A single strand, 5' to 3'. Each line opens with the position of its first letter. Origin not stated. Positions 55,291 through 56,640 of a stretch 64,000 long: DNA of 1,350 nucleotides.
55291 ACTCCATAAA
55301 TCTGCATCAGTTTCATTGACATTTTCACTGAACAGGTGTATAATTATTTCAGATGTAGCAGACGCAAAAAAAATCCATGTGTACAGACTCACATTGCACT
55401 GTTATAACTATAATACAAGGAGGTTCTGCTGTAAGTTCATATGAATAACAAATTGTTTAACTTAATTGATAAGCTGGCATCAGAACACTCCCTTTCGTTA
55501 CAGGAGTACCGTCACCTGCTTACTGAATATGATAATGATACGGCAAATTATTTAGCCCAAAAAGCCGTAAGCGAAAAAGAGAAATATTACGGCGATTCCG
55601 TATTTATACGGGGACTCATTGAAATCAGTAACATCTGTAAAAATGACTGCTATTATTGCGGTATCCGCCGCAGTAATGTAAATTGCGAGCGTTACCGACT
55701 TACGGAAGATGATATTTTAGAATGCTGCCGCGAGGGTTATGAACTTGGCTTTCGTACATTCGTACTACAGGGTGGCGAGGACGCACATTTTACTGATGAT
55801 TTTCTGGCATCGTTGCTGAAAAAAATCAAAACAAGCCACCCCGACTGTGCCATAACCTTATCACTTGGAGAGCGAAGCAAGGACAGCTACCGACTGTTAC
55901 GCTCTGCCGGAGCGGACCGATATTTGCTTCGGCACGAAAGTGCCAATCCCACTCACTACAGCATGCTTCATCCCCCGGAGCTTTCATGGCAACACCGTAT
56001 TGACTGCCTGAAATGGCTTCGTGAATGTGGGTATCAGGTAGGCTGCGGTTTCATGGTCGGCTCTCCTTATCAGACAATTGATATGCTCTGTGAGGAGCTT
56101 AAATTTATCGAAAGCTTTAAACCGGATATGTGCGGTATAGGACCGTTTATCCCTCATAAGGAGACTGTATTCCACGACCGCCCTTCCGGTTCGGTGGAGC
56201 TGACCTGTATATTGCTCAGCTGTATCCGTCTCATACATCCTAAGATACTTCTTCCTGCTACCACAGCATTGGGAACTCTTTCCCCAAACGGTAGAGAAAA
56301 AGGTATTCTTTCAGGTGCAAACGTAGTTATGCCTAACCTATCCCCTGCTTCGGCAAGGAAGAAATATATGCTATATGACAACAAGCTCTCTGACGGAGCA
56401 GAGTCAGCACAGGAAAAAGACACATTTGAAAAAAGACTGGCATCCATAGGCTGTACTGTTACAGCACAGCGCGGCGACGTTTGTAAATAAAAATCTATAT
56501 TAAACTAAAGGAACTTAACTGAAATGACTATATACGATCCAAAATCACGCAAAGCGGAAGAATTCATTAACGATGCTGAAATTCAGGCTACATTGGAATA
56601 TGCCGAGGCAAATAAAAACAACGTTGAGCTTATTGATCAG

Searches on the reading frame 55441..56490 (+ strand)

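Call 38: search_protein_families(library=pfam, max_evalue=0.001, proteins=[window:55441-56490:+])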
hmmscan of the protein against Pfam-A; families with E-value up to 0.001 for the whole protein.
window:55441-56490:+ (349 aa): 1 family
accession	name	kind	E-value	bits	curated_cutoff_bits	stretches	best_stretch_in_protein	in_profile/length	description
PF04055.27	Radical_SAM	-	1.4e-18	68.1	29.5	1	60-223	1-166/166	Radical SAM superfamily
